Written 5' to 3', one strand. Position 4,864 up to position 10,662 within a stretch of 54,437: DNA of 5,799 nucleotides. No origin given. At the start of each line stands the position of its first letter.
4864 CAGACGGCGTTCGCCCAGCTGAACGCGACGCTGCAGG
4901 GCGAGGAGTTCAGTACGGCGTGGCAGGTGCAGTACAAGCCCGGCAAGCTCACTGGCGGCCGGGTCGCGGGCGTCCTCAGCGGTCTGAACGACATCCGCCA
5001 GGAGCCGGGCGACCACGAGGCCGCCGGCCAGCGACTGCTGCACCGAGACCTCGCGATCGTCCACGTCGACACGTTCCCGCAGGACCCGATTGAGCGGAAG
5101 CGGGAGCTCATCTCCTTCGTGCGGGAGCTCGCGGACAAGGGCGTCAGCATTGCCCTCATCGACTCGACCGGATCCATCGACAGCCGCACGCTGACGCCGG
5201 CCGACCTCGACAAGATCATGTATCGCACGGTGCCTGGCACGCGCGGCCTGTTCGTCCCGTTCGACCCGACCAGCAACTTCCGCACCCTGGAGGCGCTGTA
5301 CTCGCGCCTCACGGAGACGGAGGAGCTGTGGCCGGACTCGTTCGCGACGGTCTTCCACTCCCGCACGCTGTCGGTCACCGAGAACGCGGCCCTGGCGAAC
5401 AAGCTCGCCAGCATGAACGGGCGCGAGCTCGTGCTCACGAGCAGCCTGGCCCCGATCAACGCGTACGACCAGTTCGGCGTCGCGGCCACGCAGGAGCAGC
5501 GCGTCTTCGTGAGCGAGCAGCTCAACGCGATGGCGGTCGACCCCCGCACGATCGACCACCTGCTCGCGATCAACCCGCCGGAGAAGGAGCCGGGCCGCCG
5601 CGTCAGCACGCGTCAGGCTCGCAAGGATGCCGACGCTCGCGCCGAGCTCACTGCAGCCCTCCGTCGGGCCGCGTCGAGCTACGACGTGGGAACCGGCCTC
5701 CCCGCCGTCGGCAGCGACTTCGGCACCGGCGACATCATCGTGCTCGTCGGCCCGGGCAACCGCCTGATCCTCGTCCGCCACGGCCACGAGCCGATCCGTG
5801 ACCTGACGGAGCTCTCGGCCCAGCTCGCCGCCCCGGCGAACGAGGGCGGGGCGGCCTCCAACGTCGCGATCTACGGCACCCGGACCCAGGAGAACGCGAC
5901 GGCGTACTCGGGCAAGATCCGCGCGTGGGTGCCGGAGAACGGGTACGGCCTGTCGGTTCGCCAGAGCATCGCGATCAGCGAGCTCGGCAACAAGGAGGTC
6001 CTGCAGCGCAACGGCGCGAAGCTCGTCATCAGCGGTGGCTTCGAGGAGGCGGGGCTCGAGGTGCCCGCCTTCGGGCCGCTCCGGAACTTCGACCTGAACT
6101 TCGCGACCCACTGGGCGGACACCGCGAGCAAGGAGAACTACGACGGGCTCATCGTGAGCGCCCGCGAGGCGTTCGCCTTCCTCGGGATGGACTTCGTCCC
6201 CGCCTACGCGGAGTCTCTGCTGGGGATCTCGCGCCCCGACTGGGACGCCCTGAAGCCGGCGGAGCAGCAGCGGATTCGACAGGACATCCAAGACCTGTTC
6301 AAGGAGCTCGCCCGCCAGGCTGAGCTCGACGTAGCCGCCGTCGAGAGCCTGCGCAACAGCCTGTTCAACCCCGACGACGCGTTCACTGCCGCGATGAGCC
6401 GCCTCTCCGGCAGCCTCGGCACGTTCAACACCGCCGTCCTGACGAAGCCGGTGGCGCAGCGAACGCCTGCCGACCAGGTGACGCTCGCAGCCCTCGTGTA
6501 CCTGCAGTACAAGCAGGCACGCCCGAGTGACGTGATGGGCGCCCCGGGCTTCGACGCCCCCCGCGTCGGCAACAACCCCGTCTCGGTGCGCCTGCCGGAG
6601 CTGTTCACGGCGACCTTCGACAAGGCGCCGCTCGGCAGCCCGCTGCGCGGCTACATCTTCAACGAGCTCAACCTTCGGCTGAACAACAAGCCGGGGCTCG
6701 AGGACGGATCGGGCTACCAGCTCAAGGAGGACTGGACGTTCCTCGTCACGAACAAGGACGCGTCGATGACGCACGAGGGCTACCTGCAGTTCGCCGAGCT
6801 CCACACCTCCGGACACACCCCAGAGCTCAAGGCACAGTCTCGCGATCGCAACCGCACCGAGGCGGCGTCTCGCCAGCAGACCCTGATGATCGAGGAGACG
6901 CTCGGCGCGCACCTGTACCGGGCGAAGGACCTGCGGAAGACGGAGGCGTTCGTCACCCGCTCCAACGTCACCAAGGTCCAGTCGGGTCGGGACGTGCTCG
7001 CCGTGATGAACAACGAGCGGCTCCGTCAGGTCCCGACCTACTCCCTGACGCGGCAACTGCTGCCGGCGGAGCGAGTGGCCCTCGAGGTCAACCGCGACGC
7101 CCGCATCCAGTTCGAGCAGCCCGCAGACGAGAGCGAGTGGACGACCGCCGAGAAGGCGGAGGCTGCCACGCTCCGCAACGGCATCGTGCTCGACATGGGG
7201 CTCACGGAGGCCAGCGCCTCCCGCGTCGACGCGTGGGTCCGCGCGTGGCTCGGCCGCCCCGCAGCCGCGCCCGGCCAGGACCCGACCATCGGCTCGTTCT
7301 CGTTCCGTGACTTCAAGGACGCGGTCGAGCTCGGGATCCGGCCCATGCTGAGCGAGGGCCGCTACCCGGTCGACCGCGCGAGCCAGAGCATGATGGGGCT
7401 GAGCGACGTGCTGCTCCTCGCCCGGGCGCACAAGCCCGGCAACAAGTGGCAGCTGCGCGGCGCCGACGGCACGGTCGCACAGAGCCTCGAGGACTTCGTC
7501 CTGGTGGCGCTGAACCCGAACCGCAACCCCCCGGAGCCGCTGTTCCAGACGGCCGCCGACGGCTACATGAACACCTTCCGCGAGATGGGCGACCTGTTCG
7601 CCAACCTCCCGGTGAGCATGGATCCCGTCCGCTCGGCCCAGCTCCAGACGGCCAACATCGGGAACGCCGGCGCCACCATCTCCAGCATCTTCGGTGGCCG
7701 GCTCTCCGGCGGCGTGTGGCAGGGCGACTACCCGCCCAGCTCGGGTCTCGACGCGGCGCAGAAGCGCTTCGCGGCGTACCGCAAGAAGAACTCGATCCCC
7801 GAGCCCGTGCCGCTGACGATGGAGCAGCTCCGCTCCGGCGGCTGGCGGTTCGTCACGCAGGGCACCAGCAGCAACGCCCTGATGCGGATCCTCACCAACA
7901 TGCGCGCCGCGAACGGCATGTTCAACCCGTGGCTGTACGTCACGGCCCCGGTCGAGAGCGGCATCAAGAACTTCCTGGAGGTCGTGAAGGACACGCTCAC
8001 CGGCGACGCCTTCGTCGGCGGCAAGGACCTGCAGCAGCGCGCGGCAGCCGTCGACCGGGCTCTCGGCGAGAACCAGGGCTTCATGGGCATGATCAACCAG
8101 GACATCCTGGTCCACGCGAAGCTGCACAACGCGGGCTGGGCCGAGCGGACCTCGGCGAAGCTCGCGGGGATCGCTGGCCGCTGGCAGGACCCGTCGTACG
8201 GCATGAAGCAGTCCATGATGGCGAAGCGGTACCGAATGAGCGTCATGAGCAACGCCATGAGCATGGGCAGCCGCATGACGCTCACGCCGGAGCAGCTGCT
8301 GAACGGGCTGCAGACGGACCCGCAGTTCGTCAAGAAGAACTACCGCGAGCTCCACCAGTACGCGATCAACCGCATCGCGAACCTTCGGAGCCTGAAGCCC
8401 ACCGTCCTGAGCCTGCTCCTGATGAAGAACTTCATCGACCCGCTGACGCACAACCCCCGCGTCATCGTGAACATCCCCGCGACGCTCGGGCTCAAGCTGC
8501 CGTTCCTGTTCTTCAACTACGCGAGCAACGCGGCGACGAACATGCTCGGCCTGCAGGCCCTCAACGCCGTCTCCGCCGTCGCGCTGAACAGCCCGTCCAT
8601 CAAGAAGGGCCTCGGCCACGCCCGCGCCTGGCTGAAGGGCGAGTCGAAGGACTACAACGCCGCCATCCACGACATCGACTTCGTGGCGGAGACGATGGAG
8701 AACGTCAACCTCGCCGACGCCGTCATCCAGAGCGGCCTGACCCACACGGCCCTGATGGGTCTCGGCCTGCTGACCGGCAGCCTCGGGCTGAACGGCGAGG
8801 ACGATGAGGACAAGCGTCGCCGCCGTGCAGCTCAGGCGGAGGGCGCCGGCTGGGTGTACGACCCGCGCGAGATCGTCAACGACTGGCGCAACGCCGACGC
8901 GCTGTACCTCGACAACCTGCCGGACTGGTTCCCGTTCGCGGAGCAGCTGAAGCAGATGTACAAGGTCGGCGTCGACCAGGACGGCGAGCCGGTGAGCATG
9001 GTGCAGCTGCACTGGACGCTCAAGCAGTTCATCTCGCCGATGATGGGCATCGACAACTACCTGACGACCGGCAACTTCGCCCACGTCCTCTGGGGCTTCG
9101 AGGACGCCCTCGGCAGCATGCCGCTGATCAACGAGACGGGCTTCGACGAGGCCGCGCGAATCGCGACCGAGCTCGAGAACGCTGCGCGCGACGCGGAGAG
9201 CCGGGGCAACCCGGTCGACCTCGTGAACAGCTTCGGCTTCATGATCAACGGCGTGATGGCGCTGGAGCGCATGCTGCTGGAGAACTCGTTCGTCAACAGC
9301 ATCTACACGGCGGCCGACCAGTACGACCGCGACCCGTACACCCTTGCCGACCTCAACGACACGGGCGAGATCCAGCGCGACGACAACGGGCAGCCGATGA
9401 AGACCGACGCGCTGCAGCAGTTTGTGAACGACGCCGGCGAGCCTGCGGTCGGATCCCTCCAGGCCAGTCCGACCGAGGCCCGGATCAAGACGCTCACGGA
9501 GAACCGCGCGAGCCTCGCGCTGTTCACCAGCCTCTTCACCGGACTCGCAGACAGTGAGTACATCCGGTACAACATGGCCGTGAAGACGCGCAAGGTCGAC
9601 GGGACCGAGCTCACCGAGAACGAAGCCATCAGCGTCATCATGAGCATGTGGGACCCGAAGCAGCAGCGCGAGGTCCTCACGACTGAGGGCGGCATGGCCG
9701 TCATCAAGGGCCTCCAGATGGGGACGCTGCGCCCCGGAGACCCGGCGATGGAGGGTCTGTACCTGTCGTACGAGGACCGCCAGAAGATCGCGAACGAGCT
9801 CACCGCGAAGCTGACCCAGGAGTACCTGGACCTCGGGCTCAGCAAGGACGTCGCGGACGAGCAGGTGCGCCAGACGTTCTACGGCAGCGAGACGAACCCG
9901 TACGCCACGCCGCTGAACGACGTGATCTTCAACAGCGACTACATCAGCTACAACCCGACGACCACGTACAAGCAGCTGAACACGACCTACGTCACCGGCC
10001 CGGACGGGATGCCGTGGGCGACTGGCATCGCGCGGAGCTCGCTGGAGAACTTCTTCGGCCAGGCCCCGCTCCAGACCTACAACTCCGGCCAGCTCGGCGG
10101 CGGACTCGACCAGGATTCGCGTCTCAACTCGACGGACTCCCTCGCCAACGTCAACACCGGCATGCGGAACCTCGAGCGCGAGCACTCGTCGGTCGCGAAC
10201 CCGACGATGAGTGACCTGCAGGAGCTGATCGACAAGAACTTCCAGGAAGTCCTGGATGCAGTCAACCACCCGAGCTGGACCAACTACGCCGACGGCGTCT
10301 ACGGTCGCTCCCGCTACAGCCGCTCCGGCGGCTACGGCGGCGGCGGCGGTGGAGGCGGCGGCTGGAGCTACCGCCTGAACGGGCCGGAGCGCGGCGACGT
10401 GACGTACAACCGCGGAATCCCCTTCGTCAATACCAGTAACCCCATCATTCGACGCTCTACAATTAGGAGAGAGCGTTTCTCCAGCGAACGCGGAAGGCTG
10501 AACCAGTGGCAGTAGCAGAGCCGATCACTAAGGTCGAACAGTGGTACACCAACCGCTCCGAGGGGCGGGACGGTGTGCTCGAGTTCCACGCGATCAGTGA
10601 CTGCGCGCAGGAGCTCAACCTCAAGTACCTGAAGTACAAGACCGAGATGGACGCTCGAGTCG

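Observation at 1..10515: Single 13.27-kb gene (4,422 aa) spanning the assembly junction, about 24 percent of the genome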

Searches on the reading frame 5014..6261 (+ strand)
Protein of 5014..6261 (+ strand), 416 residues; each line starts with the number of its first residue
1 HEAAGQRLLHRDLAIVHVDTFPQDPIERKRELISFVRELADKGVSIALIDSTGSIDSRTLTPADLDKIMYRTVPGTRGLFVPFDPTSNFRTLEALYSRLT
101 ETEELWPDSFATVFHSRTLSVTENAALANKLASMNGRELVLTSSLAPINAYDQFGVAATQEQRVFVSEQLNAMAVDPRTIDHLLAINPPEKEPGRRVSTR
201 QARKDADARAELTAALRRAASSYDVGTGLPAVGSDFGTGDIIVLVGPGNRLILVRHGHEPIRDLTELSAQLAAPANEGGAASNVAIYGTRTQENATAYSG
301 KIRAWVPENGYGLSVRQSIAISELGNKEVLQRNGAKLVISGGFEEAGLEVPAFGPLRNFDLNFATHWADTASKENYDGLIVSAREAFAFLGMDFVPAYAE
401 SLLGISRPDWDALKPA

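Call 105: predict_structure(alignment_id=A10)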
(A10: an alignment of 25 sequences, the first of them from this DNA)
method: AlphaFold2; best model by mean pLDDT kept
length: 416 residues; sequences in the alignment: 25
mean_pLDDT: 78.9   pTM: 0.53
mean pLDDT of the five models: 78.9, 76.2, 75.5, 75.5, 74.5
residues with pLDDT >= 90: 115; 70-90: 199; 50-70: 73; < 50: 29
segments of 3 or more residues with pLDDT < 50: 1-5, 87-106, 136-138
pLDDT, mean of each block of 10 residues (from residue 1): 57 88 87 89 89 69 83 83 60 45 49 76 76 52 74 91 96 94 86 72 89 96 96 93 95 94 93 81 90 81 82 80 63 70 69 66 81 71 72 73 82 78
secondary structure, 60 per line:
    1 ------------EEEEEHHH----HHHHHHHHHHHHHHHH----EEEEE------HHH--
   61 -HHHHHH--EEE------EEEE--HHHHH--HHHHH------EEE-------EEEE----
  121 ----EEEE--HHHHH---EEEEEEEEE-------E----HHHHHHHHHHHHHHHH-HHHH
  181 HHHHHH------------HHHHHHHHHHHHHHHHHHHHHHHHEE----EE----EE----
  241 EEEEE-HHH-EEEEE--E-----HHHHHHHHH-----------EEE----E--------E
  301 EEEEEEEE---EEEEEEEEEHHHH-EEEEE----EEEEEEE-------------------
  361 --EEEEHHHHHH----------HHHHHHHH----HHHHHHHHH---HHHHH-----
elements in order: E13-17 H25-40 E45-49 H62-67 E70-72 E79-82 H85-89 H92-96 E103-105 E113-116 E125-128 H131-135 E139-147 H160-175 H177-186 H199-222 E241-245 E251-255 H264-272 E284-286 E300-308 E312-320 H321-324 E326-330 E335-341 E363-366 H367-372 H383-390 H395-403 H407-411
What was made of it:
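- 5014..6261 (+): beta-like module (aa 2590-3005) with the second barrel. G2828-D-I-I is at 5728-5739, K2916 at 5992-94, K2925 at 6019-21 and K2962 at 6130-32. AF2 model pLDDT 78.9 (call 105).
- beta module: the AF2 model has pLDDT 78.9 (call 105).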

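Call 107: fold_search(model_id=the predicted structure, library=pdb)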
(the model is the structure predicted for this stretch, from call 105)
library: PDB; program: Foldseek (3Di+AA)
matches with E <= 10: 417; with E <= 0.001: 0
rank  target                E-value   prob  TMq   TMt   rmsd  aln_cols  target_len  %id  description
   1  4ym7_AB               2.0e-03  0.90  0.21  0.10  11.4       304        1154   12  RNA polymerase I structure with an alternative dimer hinge (released 2015-09-09)
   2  9ujp_C                2.6e-03  0.87  0.23  0.11  12.5       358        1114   12  CryoEM structure of the T.thermophilus transcription initiation complex in the presence of Up4A (released 2025-10-22)
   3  6jcy_C                1.8e-02  0.63  0.22  0.10  11.8       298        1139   13  Mycobacterium tuberculosis RNA polymerase transcription initiation open complex with a chimeric ECF sigma factor sigH/ (released 2019-05-29)
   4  6kon_C                1.8e-02  0.57  0.21  0.10  10.4       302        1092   12  Mycobacterium tuberculosis initial transcription complex comprising sigma H and 5'-OH RNA of 5 nt (released 2020-03-11)
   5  4g7h_C                1.9e-02  0.54  0.22  0.11  12.5       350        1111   12  Crystal structure of Thermus thermophilus transcription initiation complex (released 2012-10-31)
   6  8gzh_C                2.1e-02  0.60  0.24  0.12  12.9       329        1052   14  Cryo-EM structure of Synechocystis sp. PCC 6803 CTP-bound RPitc (released 2023-04-19)
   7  9ujk_C                2.3e-02  0.47  0.22  0.11  12.0       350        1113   12  CryoEM structure of the T.thermophilus transcription initiation complex in the presence of ATP (released 2025-10-22)
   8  8w8o_C                2.6e-02  0.41  0.21  0.10  12.2       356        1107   13  Thermus thermophilus initiation complex in the half-translocated state (released 2024-07-24)
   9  8s5n_B                2.8e-02  0.60  0.21  0.10  10.9       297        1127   13  RNA polymerase II core initially transcribing complex with an ordered RNA of 12 nt (released 2024-04-10)
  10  8qti_C                2.8e-02  0.51  0.21  0.10  11.2       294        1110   12  Mycobacterium smegnatis RNAP open promoter complex with SigmaA and RbpA (released 2024-10-02)
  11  8hsg_I                3.2e-02  0.44  0.22  0.11  12.1       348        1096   12  Thermus thermophilus RNA polymerase elongation complex (released 2023-05-03)
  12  7ycx_2                3.2e-02  0.44  0.20  0.10  11.8       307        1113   10  The structure of INTAC-PEC complex (released 2023-03-15)
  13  5d4d_C                3.4e-02  0.44  0.22  0.11  12.3       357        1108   13  Crystal structure of Thermus thermophilus product complex for transcription initiation with NAD and CTP (released 2016-07-06)
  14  8xx4_B                3.6e-02  0.63  0.21  0.10  11.2       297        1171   10  ASFV RNAP elongation complex (released 2025-01-22)
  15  5xj0_C                3.6e-02  0.44  0.23  0.10  14.1       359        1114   11  T. thermophilus RNA polymerase holoenzyme bound with gp39 and gp76 (released 2017-12-20)
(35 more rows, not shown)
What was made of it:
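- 5014..6261 (+): All 50 top Foldseek PDB hits are second-largest RNAP subunits, best E=2e-3, prob 0.90, 290-360 aligned columns (call 107).
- On Two-barrel (double-psi beta-barrel) RNA polymerases: The AF2 model of aa 2590-3005 has beta/Rpb2/A135 subunits as all 50 top PDB hits, best E=2e-3, prob 0.90 (calls 105, 107).
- All 50 top PDB matches are beta/Rpb2/A135/ASFV subunit 2, best E=2e-3 and 2.6e-3 (call 107).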

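Call 109: search_solved_structures(query=A10, max_evalue=10, show_alignments=3)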
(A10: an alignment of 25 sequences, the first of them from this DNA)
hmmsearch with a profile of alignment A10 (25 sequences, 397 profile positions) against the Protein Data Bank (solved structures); distinct sequences matched with E-value up to 10: 10.
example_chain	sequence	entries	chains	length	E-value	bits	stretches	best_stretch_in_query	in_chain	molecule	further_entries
7xgf_A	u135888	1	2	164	0.64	11.7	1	146-218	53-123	BCL-xL and MCL-1 dual inhibitor 2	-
7xge_A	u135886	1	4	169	0.69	11.6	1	146-218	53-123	BCL-xL and MCL-1 dual binder 2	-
7xgg_A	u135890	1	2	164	0.76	11.5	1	147-218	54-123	BCL-xL and MCL-1 dual inhibitor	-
6q32_A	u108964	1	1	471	0.93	11.2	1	8-67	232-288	Molybdopterin biosynthesis protein CNX1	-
7bqq_A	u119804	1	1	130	1.2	10.9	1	163-215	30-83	Gogy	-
6rms_A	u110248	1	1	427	1.2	10.8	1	8-67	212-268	Molybdopterin biosynthesis protein CNX1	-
6gb4_A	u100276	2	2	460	1.4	10.7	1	8-67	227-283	Molybdopterin biosynthesis protein CNX1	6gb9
6gbc_A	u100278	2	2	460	1.4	10.6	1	8-67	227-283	Molybdopterin biosynthesis protein CNX1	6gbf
6gax_A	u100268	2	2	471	1.4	10.6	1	8-67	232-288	Molybdopterin biosynthesis protein CNX1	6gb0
5g2r_A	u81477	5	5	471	1.4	10.6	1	8-67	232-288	MOLYBDOPTERIN BIOSYNTHESIS PROTEIN CNX1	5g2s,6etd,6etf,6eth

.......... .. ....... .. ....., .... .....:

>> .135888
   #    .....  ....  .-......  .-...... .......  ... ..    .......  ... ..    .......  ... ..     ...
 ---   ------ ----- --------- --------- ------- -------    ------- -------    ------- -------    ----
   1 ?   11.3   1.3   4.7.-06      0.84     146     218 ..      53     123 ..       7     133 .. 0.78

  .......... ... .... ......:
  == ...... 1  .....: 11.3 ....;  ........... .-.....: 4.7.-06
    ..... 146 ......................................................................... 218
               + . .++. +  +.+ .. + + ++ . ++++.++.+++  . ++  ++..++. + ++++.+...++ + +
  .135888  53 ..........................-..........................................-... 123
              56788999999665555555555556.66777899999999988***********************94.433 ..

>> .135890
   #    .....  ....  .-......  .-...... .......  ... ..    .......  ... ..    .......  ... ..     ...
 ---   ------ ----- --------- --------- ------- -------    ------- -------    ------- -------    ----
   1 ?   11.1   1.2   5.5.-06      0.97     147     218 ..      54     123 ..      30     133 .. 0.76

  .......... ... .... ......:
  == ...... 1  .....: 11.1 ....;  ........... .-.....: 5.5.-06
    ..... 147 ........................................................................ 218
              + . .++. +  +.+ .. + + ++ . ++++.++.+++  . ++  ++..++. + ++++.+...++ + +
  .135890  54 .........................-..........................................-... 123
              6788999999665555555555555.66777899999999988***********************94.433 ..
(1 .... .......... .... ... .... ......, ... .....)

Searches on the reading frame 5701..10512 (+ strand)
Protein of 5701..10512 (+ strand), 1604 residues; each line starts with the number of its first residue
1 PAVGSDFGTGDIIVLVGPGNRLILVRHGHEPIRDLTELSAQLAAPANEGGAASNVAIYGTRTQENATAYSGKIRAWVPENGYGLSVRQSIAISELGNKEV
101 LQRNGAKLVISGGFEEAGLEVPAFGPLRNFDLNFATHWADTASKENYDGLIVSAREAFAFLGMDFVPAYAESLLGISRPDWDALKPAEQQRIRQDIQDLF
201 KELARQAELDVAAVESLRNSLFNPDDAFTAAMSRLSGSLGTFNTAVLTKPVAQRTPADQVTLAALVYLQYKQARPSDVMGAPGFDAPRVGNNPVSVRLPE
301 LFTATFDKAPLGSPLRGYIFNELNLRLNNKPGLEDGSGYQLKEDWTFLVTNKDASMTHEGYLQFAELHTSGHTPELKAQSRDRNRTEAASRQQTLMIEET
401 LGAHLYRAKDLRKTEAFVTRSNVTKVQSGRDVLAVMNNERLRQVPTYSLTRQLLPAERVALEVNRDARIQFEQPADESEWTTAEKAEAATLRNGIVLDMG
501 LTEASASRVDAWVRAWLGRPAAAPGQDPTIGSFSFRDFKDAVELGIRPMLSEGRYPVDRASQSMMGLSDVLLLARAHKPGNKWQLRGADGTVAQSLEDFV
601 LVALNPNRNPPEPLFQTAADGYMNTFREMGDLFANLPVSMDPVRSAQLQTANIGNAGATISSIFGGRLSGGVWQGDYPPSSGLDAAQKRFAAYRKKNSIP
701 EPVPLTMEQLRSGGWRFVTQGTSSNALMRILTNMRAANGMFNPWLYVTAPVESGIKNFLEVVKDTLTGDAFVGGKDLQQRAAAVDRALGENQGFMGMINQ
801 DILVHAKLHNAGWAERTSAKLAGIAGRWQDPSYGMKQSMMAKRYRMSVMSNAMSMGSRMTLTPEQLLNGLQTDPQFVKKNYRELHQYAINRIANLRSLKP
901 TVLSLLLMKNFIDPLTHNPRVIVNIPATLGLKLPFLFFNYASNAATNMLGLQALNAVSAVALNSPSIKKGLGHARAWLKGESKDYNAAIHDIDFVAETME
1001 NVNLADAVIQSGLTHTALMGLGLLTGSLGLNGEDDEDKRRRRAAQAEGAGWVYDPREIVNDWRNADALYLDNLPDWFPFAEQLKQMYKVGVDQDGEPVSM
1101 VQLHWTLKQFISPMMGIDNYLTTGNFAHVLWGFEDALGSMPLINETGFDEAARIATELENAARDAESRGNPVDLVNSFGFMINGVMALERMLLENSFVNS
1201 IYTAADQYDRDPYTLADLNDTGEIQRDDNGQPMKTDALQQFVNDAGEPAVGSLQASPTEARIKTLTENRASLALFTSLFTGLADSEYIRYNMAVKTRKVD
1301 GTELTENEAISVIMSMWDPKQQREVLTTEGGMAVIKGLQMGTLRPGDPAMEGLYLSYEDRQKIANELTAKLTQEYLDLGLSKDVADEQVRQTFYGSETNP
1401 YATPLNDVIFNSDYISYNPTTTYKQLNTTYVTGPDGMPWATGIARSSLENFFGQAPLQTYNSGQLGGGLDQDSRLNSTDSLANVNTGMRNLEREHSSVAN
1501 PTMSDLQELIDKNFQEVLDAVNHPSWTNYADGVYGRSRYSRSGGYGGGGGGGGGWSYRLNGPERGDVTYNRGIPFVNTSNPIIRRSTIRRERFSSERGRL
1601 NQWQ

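Call 13: search_protein_families(library=pfam, proteins=[window:5701-10512:+], max_evalue=1)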
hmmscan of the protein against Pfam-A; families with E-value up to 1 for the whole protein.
window:5701-10512:+ (1604 aa): 1 family
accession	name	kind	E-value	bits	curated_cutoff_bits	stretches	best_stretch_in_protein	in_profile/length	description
PF12428.13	DUF3675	-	0.18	12.8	24.3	1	831-915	1-86/119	Protein of unknown function (DUF3675)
